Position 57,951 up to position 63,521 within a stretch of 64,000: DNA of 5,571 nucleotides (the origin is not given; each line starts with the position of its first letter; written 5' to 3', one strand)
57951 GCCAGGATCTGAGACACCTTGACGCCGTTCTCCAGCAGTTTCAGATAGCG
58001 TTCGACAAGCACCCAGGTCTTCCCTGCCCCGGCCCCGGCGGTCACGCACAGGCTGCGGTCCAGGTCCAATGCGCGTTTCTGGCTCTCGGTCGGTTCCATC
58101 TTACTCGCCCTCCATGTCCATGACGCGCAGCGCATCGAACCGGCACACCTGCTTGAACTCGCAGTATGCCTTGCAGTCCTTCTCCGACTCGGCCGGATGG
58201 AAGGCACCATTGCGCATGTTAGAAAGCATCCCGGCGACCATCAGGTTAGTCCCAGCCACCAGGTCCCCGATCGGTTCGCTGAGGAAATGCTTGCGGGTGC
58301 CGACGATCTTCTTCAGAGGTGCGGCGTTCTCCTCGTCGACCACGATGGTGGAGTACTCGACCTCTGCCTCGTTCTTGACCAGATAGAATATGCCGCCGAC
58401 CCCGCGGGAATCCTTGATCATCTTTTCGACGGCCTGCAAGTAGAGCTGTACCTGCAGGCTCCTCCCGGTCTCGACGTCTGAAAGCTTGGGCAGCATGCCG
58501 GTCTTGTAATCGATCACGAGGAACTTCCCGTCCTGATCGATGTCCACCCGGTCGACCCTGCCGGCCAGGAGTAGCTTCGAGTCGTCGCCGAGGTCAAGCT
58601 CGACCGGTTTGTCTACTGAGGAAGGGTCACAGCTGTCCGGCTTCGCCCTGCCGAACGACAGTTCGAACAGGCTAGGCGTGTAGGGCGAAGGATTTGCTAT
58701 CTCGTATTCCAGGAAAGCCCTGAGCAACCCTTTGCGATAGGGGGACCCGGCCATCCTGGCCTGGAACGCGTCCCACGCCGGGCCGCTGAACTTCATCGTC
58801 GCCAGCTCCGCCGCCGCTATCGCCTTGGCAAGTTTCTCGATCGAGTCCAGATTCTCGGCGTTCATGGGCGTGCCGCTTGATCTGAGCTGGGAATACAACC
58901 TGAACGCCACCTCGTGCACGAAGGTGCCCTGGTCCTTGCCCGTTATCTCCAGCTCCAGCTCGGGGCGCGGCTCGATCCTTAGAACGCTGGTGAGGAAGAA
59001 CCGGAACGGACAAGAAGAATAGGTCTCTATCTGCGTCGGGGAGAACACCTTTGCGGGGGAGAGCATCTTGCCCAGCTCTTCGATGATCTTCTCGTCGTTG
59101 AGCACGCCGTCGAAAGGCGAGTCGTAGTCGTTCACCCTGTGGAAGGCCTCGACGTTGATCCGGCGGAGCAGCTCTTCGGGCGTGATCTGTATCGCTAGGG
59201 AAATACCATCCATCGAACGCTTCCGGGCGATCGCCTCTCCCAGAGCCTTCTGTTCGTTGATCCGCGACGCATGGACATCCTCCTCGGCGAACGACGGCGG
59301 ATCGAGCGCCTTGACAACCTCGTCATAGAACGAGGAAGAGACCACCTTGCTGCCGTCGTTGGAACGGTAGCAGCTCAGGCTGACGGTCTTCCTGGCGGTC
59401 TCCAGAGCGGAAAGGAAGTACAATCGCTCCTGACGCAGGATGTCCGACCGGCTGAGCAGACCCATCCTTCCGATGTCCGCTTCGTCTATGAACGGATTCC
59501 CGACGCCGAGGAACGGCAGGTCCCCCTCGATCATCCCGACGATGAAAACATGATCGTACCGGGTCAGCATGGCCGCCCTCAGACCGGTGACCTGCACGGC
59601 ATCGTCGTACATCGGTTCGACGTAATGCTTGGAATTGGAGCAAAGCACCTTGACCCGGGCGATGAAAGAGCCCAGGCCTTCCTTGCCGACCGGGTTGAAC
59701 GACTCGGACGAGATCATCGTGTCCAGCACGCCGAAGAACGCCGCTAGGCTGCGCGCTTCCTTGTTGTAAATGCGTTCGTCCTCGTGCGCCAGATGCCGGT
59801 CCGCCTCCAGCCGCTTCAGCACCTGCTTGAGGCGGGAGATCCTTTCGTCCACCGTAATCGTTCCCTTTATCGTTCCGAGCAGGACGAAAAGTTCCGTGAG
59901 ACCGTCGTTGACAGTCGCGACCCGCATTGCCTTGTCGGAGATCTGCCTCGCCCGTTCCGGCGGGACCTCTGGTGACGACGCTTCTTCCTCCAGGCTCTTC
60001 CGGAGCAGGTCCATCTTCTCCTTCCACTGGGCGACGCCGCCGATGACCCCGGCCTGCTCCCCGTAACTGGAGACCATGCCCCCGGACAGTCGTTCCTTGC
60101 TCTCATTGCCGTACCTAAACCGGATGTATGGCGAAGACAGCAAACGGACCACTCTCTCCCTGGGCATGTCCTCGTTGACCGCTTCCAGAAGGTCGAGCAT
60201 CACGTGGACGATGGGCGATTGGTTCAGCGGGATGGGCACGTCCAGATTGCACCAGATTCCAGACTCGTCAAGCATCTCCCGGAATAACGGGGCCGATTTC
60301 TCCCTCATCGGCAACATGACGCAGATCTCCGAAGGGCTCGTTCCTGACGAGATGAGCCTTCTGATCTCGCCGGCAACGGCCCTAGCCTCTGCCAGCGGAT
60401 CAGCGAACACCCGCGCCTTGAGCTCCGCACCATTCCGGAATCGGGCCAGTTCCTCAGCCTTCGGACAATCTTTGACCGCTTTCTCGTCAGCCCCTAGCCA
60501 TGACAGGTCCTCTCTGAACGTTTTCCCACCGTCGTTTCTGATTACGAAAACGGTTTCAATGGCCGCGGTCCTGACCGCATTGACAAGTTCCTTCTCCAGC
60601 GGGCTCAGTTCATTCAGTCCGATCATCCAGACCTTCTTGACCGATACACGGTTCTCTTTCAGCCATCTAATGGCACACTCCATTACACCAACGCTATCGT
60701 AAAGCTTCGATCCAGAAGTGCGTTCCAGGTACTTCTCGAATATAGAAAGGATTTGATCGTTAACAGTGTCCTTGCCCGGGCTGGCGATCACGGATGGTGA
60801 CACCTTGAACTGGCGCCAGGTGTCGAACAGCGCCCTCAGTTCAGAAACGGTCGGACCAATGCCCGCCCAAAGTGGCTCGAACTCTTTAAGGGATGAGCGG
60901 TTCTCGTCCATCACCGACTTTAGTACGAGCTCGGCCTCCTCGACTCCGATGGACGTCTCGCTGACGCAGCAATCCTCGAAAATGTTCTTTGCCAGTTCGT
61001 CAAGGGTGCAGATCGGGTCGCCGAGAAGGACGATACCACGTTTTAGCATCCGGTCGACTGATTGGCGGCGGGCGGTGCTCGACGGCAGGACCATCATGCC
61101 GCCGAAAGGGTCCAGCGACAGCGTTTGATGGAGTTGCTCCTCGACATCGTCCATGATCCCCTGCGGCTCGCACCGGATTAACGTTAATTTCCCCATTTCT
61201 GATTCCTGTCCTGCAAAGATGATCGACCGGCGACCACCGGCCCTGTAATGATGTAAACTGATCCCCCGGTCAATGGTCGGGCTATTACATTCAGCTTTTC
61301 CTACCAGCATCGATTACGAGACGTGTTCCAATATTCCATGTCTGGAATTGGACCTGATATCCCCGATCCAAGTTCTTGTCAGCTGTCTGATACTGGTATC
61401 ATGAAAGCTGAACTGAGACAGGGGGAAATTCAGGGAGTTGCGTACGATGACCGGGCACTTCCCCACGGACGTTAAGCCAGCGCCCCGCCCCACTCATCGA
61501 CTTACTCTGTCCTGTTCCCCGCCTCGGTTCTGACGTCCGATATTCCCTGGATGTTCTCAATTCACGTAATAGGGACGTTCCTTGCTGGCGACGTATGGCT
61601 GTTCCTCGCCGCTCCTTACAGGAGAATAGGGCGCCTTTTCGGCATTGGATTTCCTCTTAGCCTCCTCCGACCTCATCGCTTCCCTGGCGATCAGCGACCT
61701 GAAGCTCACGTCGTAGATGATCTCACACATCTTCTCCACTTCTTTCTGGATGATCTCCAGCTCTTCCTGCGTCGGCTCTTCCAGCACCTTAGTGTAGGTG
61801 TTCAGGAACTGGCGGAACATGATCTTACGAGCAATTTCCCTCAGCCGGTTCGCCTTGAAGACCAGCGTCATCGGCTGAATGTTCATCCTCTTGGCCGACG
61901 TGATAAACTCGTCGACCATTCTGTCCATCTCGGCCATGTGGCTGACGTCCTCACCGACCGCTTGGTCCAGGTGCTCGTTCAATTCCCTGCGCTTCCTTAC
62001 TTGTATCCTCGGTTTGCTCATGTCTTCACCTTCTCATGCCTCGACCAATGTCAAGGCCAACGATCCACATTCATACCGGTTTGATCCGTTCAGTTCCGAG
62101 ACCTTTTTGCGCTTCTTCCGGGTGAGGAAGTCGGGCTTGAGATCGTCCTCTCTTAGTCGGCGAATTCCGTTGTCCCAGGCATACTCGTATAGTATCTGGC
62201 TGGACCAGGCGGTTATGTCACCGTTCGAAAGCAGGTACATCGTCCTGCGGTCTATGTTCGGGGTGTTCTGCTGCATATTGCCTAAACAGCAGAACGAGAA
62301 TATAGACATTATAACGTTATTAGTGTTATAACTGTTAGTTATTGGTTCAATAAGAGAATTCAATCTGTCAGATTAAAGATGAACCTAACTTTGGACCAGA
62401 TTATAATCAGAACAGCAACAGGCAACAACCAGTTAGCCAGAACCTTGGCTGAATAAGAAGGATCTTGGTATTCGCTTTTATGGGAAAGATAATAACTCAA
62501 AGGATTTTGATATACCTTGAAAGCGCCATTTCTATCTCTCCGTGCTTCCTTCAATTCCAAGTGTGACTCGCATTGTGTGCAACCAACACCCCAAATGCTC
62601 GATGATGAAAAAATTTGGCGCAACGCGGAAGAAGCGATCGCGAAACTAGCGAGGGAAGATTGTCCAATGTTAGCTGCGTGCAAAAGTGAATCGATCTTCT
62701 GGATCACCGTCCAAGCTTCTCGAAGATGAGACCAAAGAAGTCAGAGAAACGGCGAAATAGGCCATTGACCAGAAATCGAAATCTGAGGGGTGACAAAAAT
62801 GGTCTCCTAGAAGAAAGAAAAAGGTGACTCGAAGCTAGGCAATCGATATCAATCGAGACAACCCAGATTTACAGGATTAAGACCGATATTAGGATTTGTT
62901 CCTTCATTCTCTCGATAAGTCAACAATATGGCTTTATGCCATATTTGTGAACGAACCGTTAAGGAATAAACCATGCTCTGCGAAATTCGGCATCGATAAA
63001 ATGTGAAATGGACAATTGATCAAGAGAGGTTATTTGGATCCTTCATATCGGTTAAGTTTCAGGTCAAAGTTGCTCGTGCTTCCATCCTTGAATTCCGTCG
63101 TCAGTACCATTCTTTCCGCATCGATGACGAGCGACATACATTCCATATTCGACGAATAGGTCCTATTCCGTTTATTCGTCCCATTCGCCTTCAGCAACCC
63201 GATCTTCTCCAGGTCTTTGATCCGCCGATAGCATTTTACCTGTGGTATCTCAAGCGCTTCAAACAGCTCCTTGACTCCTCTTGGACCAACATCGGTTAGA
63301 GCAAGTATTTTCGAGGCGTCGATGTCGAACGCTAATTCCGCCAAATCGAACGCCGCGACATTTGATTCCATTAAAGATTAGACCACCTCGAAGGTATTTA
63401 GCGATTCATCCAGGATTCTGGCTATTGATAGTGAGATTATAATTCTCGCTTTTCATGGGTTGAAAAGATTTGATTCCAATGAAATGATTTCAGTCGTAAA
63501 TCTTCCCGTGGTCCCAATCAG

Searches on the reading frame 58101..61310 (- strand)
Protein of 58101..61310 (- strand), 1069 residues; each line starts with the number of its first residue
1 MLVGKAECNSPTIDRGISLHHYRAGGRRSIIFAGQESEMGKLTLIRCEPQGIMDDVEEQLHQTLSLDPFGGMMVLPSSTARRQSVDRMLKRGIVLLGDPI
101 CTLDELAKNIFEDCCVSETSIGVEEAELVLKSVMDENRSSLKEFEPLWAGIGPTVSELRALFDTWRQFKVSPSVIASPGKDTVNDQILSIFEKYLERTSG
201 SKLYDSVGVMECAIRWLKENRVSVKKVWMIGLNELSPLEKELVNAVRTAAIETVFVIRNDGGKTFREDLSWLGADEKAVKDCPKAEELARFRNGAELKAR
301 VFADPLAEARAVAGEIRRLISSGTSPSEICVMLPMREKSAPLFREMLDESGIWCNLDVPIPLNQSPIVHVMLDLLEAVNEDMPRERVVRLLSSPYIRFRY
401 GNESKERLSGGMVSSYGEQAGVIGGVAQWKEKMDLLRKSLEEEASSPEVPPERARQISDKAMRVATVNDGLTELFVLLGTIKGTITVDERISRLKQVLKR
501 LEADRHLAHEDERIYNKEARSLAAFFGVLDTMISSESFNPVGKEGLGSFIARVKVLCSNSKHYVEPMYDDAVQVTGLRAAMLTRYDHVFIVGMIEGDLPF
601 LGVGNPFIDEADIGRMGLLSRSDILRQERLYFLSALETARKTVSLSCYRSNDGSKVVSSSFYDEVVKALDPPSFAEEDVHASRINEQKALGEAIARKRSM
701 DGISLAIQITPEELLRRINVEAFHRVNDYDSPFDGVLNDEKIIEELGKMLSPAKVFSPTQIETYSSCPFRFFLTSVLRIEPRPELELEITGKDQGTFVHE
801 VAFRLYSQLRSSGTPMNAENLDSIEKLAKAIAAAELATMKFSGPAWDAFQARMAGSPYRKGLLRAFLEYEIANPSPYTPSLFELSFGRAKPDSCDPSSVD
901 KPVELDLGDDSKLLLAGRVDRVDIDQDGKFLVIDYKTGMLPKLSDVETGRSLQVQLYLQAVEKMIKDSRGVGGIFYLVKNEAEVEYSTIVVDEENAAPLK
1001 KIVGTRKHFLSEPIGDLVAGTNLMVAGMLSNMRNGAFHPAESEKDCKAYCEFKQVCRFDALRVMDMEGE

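Call 20: search_protein_families(library=pfam, max_evalue=0.001, proteins=[window:58101-61310:-])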
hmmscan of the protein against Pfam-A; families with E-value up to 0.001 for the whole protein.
window:58101-61310:- (1069 aa): 1 family
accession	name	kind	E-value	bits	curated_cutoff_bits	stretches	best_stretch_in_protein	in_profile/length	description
PF12705.13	PDDEXK_1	-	8e-36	124.7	22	1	756-1057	2-247/247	PD-(D/E)XK nuclease superfamily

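Call 35: search_protein_families(library=padloc, max_evalue=0.01, proteins=[window:58101-61310:-])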
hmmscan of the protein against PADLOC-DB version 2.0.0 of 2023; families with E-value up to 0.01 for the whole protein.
window:58101-61310:- (1069 aa): 9 families
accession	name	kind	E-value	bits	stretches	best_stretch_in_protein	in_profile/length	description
PDLC01250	Cas4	-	4.8e-06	25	1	912-987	59-127/168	"CAS-I,CAS-II,CAS-III,CAS-IV,CAS-V,CAS-VI; acquisition_associated"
PDLC00943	Cas4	-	3.5e-05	21.8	0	911-987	64-136/180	CRISPR-associated protein Cas4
PDLC01447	Cas4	-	6.8e-05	21.4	1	755-1010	4-112/161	"CAS-I,CAS-II,CAS-III,CAS-IV,CAS-V,CAS-VI; acquisition_associated"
PDLC00944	Cas4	-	0.00016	19.9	1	910-986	62-134/177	Cas4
PDLC00060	DruK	-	0.00028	18.3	1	904-974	133-199/347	PD-(D/E)XK nuclease superfamily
PDLC01747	Cas1g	-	0.0014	15.3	1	911-972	59-119/523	-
PDLC00116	GajB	-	0.0019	15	1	300-352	265-318/557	UrvD helicase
PDLC02405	Aga_Cas4-like_Nuc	-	0.006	14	0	1037-1063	243-268/270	Class II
PDLC00144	GajB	-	0.0072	12.9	0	293-379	261-350/559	UrvD helicase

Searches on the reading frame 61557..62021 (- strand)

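Call 34: search_protein_families(library=pfam, max_evalue=0.1, proteins=[window:61557-62021:-])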
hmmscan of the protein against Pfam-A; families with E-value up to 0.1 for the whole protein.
window:61557-62021:- (154 aa): 2 families
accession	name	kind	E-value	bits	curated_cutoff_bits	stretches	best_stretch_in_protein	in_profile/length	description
PF21050.3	ARMC9_ARM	-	0.084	13.3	27.3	0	52-94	76-118/120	LisH domain-containing protein ARMC9, ARM repeats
PF00512.31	HisKA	-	0.095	13.2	26.9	0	76-105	23-57/66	His Kinase A (phospho-acceptor) domain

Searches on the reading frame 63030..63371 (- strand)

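Call 34: search_protein_families(library=pfam, max_evalue=0.1, proteins=[window:63030-63371:-])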
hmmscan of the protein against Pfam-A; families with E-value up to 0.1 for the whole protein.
window:63030-63371:- (113 aa): 2 families
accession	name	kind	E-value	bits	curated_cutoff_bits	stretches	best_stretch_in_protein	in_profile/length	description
PF01978.25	TrmB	-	0.00034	20.9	25.6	1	23-66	15-58/68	Sugar-specific transcriptional regulator TrmB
PF12840.13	HTH_20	-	0.09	13.2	27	0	30-61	18-49/51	Helix-turn-helix domain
